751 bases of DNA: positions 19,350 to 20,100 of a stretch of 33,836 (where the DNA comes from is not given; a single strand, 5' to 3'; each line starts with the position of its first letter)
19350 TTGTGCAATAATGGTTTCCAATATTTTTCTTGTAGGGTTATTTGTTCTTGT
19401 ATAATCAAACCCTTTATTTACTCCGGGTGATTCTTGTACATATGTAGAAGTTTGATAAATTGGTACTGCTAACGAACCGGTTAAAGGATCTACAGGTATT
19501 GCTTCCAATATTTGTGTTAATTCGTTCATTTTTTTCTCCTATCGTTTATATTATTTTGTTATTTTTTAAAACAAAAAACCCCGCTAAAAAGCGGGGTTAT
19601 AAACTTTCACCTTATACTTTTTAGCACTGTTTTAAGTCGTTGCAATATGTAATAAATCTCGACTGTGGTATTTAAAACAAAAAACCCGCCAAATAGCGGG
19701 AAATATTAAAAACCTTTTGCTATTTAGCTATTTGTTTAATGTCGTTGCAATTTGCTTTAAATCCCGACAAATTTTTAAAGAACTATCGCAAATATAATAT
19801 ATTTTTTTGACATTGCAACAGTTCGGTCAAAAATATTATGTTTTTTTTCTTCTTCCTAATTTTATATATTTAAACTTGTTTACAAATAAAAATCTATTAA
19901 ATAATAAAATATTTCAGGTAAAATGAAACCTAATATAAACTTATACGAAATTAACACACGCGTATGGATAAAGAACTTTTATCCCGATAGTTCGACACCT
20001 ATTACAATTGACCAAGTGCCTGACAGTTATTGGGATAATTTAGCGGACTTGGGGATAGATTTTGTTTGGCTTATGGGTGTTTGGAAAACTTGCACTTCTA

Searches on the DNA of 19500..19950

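Call 52: search_rna_families(source=window, start=19500, end=19950, threshold=evalue, max_evalue=1)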
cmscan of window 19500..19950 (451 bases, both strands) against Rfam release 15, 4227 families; matches with E-value up to 1: 22.
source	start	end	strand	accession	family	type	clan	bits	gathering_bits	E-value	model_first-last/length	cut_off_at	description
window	19703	19778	-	RF00521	SAM_alpha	Cis-reg; riboswitch;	-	33.8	36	5.1e-06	1-79/79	no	Alpha-proteobacteria SAM riboswitch aptamer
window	19570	19702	-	RF02837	anti-hemB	Gene; sRNA;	-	27.6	49.5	0.00017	1-81/81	no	Burkholderia RNA 7 (anti-hemB)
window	19611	19669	-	RF01726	SAM-II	Cis-reg; riboswitch;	-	25.7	44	0.0091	1-60/60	no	SAM-II riboswitch aptamer (SAM-II long loop)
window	19527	19596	-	RF02980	freshwater-2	Cis-reg;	-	25.3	49.9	0.078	1-84/84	no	freshwater-2 RNA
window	19600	19673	-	RF00521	SAM_alpha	Cis-reg; riboswitch;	-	24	36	0.0024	1-79/79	no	Alpha-proteobacteria SAM riboswitch aptamer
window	19555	19628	-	RF02621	BSnc120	Gene; sRNA;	-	23.2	114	0.0063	1-88/88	no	Brucella sRNA 120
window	19563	19686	-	RF00557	L10_leader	Cis-reg; leader;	-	22.9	44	0.11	1-138/138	no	Ribosomal protein L10 leader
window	19547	19631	-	RF01770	rimP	Cis-reg; leader;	-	22.9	47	0.19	1-102/102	no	Gammaprotebacteria rimP leader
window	19571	19697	-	RF00513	Trp_leader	Cis-reg; leader;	-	22.4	41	0.032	1-100/100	no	Tryptophan operon leader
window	19556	19657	-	RF02579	tsr26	Gene; sRNA;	-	22.1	141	0.48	1-122/122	no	S. aureus tsr26 small RNA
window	19714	19774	-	RF01726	SAM-II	Cis-reg; riboswitch;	-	21.8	44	0.084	1-60/60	no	SAM-II riboswitch aptamer (SAM-II long loop)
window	19529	19600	+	RF01393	isrJ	Gene; sRNA;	-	21.5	37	0.11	1-75/75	no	isrJ Hfq binding RNA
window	19537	19709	-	RF01578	RUF1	Gene; sRNA;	-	21.3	70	0.073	1-264/264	no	Plasmodium RNA of unkown function RUF1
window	19554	19645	-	RF00155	SNORA66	Gene; snRNA; snoRNA; HACA-box;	CL00038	21.1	45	0.23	1-133/133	no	Small nucleolar RNA SNORA66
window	19569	19727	-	RF00444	PrrF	Gene; sRNA;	-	20.9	90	0.3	1-150/150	no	PrrF RNA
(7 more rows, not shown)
